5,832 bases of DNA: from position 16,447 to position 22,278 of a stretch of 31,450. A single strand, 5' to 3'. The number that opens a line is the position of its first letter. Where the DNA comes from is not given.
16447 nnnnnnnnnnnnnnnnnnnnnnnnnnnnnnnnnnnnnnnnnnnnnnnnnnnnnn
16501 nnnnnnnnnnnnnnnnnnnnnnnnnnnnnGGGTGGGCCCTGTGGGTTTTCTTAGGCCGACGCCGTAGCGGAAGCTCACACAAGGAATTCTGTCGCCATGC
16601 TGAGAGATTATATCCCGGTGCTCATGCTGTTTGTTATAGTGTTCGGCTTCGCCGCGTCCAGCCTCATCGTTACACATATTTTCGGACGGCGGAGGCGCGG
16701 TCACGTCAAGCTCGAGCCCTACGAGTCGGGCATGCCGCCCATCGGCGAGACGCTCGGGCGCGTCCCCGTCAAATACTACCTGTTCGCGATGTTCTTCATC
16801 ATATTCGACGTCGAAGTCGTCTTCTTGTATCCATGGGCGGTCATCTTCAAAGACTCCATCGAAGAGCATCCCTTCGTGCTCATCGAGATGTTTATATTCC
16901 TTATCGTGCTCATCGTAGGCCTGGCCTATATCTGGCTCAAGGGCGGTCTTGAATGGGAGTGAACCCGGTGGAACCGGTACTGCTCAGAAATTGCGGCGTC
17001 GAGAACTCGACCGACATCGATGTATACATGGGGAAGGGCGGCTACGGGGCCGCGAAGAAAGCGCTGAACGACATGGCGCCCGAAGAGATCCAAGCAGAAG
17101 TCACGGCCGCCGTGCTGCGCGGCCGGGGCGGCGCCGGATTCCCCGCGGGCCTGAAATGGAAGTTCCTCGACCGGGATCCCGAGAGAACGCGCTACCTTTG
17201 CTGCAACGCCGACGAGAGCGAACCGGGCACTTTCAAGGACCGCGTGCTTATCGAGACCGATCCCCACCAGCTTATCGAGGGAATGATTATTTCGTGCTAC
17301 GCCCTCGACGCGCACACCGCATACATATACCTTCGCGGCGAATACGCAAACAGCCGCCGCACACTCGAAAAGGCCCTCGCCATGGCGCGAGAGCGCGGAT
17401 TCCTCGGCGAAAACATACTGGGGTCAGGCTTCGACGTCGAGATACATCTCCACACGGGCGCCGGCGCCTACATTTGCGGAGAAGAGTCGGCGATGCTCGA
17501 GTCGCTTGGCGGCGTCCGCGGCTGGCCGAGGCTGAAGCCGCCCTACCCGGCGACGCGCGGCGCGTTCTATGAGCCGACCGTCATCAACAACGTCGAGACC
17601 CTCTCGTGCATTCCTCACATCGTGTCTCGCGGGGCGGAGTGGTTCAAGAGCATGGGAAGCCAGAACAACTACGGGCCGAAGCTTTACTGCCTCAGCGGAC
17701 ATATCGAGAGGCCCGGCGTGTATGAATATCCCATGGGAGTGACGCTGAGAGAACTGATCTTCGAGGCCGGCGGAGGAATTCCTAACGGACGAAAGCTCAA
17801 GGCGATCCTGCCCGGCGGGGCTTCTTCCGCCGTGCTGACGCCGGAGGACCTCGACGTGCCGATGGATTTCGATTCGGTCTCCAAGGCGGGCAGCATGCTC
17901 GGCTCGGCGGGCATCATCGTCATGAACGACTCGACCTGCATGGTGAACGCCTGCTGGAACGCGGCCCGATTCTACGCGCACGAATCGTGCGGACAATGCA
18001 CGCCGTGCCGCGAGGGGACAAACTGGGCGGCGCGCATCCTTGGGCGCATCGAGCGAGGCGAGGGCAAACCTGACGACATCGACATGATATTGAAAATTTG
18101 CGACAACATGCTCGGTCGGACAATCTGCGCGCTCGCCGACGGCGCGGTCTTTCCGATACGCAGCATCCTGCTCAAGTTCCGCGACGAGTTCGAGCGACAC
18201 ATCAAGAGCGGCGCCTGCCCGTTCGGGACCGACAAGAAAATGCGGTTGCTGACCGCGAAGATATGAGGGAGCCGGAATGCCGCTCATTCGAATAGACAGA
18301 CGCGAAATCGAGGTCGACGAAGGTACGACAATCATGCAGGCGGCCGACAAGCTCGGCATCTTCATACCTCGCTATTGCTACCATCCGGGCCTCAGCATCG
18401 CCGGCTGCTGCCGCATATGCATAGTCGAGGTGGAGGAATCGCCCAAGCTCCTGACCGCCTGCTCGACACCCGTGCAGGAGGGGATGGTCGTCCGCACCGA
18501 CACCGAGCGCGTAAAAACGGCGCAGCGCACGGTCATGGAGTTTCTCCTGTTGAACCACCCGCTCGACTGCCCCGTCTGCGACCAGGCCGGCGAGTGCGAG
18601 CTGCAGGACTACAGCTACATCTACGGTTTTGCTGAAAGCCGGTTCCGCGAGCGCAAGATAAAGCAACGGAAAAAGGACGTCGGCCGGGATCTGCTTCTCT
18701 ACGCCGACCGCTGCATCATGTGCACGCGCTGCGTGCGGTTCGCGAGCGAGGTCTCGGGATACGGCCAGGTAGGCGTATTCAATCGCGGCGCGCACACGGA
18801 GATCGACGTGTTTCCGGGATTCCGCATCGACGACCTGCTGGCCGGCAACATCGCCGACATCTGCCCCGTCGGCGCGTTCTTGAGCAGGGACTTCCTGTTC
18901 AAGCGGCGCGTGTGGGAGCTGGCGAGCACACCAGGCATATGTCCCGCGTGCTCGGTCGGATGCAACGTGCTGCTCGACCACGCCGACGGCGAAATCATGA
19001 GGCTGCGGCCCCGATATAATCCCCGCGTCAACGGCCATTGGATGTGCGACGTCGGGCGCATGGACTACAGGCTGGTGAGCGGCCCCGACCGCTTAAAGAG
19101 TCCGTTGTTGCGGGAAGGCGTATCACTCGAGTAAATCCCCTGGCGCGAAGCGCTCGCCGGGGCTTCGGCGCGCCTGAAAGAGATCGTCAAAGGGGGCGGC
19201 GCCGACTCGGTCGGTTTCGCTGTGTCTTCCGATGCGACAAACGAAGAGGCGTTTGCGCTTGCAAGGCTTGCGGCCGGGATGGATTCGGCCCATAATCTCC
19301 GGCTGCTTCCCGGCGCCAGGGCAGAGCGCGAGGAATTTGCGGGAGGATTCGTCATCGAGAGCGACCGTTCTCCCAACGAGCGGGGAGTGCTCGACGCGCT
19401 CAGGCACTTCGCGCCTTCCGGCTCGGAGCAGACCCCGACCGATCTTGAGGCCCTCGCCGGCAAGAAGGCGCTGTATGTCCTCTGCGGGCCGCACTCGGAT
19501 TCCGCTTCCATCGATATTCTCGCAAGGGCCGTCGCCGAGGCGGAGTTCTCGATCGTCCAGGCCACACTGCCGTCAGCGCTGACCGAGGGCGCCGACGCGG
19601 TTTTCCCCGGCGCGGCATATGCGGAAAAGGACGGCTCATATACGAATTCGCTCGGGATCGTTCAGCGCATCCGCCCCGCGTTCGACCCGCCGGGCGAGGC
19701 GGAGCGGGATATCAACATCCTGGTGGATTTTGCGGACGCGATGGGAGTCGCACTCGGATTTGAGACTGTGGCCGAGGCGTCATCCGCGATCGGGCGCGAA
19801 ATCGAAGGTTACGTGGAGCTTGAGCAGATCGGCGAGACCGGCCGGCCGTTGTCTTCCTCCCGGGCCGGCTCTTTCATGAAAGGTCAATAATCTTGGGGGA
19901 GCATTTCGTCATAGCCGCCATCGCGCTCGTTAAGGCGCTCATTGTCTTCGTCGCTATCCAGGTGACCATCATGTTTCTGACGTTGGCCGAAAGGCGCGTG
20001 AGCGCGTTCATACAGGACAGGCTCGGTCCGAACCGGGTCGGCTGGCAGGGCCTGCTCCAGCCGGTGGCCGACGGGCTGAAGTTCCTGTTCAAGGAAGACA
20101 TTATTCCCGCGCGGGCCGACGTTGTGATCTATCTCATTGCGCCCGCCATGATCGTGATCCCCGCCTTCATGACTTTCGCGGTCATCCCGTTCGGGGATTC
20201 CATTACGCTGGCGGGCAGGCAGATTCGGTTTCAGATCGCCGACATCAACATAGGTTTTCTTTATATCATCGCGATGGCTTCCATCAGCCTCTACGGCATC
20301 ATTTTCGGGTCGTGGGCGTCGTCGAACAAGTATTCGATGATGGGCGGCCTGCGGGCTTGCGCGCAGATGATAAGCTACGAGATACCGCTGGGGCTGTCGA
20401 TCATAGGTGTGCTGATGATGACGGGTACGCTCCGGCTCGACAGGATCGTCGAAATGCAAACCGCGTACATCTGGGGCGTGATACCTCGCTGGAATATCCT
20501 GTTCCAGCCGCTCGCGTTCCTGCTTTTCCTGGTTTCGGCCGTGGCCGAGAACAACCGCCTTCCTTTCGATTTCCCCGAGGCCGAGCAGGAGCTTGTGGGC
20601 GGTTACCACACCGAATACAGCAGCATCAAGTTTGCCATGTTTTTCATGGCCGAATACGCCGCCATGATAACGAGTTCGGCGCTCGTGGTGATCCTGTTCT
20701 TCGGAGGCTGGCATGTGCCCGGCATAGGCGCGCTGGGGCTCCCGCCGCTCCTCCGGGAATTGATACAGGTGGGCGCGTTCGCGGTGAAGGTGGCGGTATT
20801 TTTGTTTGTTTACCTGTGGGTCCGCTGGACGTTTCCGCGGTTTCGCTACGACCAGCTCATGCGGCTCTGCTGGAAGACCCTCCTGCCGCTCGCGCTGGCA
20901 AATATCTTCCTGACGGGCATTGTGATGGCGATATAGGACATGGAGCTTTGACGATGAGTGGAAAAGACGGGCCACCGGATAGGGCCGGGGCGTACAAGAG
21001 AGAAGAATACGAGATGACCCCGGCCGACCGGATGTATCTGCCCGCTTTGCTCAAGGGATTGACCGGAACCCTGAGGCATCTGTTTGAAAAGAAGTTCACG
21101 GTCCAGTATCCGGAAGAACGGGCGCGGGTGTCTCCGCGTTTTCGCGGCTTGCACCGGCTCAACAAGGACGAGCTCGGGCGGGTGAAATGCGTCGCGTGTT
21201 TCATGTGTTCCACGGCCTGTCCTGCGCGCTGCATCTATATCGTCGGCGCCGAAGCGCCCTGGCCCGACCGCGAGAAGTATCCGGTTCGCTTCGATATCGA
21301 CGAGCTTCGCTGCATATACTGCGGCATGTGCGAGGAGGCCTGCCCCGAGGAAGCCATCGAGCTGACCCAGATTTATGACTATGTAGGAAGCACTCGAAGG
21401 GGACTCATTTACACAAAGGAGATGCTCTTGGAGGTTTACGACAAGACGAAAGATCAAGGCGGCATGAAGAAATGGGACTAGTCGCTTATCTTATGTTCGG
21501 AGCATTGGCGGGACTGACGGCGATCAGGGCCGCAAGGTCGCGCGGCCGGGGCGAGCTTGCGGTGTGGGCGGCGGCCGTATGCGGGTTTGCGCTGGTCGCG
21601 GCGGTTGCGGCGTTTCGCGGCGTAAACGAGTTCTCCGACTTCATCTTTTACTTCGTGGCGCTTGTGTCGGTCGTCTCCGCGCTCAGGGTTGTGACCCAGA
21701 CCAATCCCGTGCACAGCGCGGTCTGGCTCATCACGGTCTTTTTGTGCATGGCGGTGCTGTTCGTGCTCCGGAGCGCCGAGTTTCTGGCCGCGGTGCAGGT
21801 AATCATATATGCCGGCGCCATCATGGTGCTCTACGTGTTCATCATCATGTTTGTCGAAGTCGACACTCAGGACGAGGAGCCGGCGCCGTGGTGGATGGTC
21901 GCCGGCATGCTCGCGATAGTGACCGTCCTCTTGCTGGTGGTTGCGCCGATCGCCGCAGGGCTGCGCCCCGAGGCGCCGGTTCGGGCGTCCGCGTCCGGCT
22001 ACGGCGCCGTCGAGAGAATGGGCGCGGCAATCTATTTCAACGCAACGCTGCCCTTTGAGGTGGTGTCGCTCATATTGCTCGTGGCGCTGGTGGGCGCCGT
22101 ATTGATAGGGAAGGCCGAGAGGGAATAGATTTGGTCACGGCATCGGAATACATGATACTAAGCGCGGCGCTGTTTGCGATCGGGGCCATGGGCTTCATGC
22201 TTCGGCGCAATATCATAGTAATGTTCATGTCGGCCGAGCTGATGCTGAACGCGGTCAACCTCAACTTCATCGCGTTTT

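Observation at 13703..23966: Complex I operon with a single antiporter-like subunit: nuoL and nuoM absent, nuoK joined directly to nuoN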

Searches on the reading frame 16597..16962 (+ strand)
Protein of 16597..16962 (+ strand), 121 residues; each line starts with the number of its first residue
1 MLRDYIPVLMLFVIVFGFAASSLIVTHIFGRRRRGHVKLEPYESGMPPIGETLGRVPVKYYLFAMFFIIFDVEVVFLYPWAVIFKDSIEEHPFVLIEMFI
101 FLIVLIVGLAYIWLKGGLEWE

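Call 3: search_protein_families(library=pfam, proteins=[window:16597-16962:+])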
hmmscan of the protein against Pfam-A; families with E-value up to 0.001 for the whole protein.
window:16597-16962:+ (121 aa): 1 family
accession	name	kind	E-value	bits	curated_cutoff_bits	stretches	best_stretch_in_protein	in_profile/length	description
PF00507.24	Oxidored_q4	-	5.2e-34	116.8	23.3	1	22-120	4-99/99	NADH-ubiquinone/plastoquinone oxidoreductase, chain 3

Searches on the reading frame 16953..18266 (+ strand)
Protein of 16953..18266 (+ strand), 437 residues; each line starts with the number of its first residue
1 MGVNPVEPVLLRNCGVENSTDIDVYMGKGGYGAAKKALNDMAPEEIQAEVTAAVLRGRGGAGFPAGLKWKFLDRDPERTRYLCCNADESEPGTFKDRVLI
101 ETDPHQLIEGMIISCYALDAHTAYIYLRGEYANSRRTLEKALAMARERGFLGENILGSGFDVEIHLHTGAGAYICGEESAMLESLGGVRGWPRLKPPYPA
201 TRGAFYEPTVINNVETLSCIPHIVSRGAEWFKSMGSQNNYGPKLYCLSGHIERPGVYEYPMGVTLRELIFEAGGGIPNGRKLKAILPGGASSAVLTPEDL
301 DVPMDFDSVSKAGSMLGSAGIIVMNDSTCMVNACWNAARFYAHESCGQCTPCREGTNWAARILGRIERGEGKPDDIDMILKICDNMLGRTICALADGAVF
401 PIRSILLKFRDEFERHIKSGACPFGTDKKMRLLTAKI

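Call 3: search_protein_families(library=pfam, proteins=[window:16953-18266:+])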
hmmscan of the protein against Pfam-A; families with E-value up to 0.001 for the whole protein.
window:16953-18266:+ (437 aa): 4 families
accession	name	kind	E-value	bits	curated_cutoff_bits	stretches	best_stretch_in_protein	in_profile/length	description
PF01512.22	Complex1_51K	-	5.1e-45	153.5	31.2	1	50-221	1-149/150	Nuo51 FMN-binding domain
PF10589.14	NADH_4Fe-4S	-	3.2e-32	110.7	23.5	1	334-416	3-85/85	NADH-ubiquinone oxidoreductase-F iron-sulfur binding region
PF10531.15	SLBB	-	2.9e-10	40.2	27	1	245-280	2-37/55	SLBB domain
PF22461.2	SLBB_2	-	5.8e-09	36.4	27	1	243-304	1-63/79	SLBB domain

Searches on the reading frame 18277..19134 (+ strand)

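Call 3: search_protein_families(library=pfam, proteins=[window:18277-19134:+])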
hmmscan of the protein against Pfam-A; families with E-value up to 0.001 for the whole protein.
window:18277-19134:+ (285 aa): 6 families
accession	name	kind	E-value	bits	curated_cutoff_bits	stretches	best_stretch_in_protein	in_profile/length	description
PF22117.2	Fer4_Nqo3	-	7.6e-22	77.7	27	1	143-201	8-66/67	NADH-quinone oxidoreductase subunit 3, ferredoxin-like domain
PF13510.11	Fer2_4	-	6.4e-20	71.4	22.8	1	4-76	6-81/82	2Fe-2S iron-sulfur cluster binding domain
PF10588.14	NADH-G_4Fe-4S_3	-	7.3e-19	67.5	27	1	83-122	1-40/40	NADH-ubiquinone oxidoreductase-G iron-sulfur binding region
PF04879.21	Molybdop_Fe4S4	-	1.2e-08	35.2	22.7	1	217-267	3-53/55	Molybdopterin oxidoreductase Fe4S4 domain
PF00111.32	Fer2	-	2.3e-08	34.3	21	1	8-65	7-75/77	2Fe-2S iron-sulfur cluster binding domain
PF22151.2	Fer4_NDSU1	-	2.6e-07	30.5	23.8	1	226-263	12-49/51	NADH-ubiquinone oxidoreductase NDSU1/NuoG-like, 4Fe-4S domain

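Call 13: search_protein_families(library=ncbifam, proteins=[window:18277-19134:+], max_evalue=1e-10)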
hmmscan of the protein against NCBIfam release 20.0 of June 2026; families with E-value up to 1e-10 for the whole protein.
window:18277-19134:+ (285 aa): 7 families
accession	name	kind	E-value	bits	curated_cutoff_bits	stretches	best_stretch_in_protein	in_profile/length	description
TIGR01973.1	NuoG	equivalog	2.4e-117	393.3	470.05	1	4-280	1-277/606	NADH-quinone oxidoreductase subunit NuoG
NF005895.0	PRK07860.1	equivalog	2e-87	294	802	1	4-280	20-299/811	NADH-quinone oxidoreductase subunit G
NF040763.1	FeFe_hydrog_A6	exception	1.7e-52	178.6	765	1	4-207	3-211/571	NADH-dependent [FeFe] hydrogenase, group A6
NF006305.0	PRK08493.1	equivalog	7.3e-48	163.3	591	1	4-175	4-172/819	NADH-quinone oxidoreductase subunit G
NF005745.0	PRK07569.1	equivalog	1.2e-43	149.2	333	1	4-202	6-208/238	bidirectional hydrogenase complex protein HoxU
NF040762.1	Hydr_FeFe_Clost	exception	1.4e-29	103.2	900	1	4-204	3-207/572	ferredoxin hydrogenase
NF009454.0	PRK12814.1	equivalog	2.7e-24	85.5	916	1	5-99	7-101/657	putative NADPH-dependent glutamate synthase small subunit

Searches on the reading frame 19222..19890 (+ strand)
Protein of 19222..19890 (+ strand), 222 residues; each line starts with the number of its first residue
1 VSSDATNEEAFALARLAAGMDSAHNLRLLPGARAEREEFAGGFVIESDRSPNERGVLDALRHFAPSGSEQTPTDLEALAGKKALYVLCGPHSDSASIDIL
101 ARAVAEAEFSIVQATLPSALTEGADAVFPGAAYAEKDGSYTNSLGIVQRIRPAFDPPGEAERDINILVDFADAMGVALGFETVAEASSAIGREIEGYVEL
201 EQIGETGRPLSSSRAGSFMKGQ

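Call 3: search_protein_families(library=pfam, proteins=[window:19222-19890:+])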
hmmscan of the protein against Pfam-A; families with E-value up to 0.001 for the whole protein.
window:19222-19890:+ (222 aa): 1 family
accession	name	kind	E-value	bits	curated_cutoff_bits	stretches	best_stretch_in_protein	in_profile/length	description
PF00384.28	Molybdopterin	-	8.7e-14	51.7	24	1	79-172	257-352/353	Molybdopterin oxidoreductase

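Call 13: search_protein_families(library=ncbifam, proteins=[window:19222-19890:+], max_evalue=1e-10)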
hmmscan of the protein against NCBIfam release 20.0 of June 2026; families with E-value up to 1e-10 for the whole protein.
window:19222-19890:+ (222 aa): 1 family
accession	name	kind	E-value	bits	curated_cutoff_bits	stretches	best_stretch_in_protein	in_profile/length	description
TIGR01591.1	Fdh-alpha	equivalog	2.9e-13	48.8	666.25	1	93-200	397-504/672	formate dehydrogenase subunit alpha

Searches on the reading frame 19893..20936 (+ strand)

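Call 3: search_protein_families(library=pfam, proteins=[window:19893-20936:+])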
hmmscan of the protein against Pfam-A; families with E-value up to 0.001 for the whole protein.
window:19893-20936:+ (347 aa): 1 family
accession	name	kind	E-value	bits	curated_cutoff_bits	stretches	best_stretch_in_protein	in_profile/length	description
PF00146.26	NADHdh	-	6.1e-122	407.1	27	1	14-341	2-297/298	NADH dehydrogenase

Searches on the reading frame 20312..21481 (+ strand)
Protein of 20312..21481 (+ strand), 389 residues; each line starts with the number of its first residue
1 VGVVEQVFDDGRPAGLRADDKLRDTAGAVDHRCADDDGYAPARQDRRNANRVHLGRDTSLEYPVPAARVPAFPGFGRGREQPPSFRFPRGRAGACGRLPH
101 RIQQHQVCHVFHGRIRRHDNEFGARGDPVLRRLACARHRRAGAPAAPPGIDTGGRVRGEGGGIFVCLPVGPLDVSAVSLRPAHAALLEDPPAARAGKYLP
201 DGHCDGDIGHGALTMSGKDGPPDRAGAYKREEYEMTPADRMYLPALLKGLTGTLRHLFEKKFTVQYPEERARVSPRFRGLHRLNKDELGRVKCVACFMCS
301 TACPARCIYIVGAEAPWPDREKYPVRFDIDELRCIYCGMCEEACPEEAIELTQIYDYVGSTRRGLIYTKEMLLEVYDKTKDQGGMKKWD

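Call 3: search_protein_families(library=pfam, proteins=[window:20312-21481:+])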
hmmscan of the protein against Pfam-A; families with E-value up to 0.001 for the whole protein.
window:20312-21481:+ (389 aa): 10 families
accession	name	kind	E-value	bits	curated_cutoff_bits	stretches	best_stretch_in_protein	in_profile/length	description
PF12838.12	Fer4_7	-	5.9e-08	33.5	27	1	292-348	1-52/52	4Fe-4S dicluster domain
PF00037.32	Fer4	-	1e-07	31.9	21.1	1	329-350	3-24/24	4Fe-4S binding domain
PF13187.11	Fer4_9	-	9.7e-07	29.2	27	1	292-349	1-52/52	4Fe-4S dicluster domain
PF13484.11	Fer4_16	-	1.4e-06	29.4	30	0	333-356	1-25/66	4Fe-4S double cluster binding domain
PF13183.11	Fer4_8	-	1.7e-06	28.9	27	0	333-359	4-30/68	4Fe-4S dicluster domain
PF12837.12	Fer4_6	-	1.2e-05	25.5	25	1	328-349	3-24/24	4Fe-4S binding domain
PF14697.11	Fer4_21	-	1.6e-05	25.4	35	0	329-351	3-25/59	4Fe-4S dicluster domain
PF12797.12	Fer4_2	-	0.00017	21.8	24.5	0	329-346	5-22/22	4Fe-4S binding domain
PF13534.11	Fer4_17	-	0.00045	21.1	22.2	0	333-347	45-59/61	4Fe-4S dicluster domain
PF13237.11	Fer4_10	-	0.00087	19.6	25.5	0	291-345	7-53/53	4Fe-4S dicluster domain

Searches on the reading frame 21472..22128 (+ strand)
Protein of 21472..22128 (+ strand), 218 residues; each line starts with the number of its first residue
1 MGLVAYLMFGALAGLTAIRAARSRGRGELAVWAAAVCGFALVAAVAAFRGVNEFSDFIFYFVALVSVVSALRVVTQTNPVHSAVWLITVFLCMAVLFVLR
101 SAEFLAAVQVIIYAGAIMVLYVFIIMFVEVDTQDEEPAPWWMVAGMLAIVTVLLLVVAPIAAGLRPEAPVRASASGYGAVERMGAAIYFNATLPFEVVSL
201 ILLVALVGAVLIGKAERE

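Call 4: search_protein_families(library=pfam, proteins=[window:21472-22128:+])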
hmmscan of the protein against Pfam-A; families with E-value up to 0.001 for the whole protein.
window:21472-22128:+ (218 aa): 1 family
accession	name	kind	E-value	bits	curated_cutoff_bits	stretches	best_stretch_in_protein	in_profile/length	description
PF00499.25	Oxidored_q3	-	2.3e-37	128.4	33.2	1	69-212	1-146/146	NADH-ubiquinone/plastoquinone oxidoreductase chain 6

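Call 13: search_protein_families(library=ncbifam, proteins=[window:21472-22128:+], max_evalue=1e-10)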
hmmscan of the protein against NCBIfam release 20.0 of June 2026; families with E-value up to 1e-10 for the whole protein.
window:21472-22128:+ (218 aa): 9 families
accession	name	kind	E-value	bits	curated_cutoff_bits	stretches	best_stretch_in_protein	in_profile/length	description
NF005164.0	PRK06638.1-4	equivalog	4e-33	114.6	154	1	54-214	3-170/211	NADH-quinone oxidoreductase subunit J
NF005165.0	PRK06638.1-5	equivalog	2.2e-31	108.9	192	1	44-217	8-185/282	NADH-quinone oxidoreductase subunit J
NF005168.0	PRK06638.2-3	equivalog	9.2e-29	100.5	154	1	57-216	6-168/172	NADH-quinone oxidoreductase subunit J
NF005162.0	PRK06638.1-1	equivalog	3.9e-25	88.8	157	1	56-217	2-163/184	NADH-quinone oxidoreductase subunit J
NF005163.0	PRK06638.1-3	equivalog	9.3e-24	84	174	1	59-215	12-169/203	NADH-quinone oxidoreductase subunit J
NF005167.0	PRK06638.2-2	equivalog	8.5e-22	77.8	137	1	57-213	5-162/176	NADH-quinone oxidoreductase subunit J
NF005169.0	PRK06638.2-4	equivalog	2.2e-16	60.4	319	1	54-213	2-165/182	NADH-quinone oxidoreductase subunit J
NF005166.0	PRK06638.2-1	equivalog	8e-16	58.5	284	1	57-216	5-166/174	NADH-quinone oxidoreductase subunit J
NF005024.0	PRK06433.1-4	equivalog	1.3e-11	44.5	101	1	57-136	7-86/89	NADH dehydrogenase subunit J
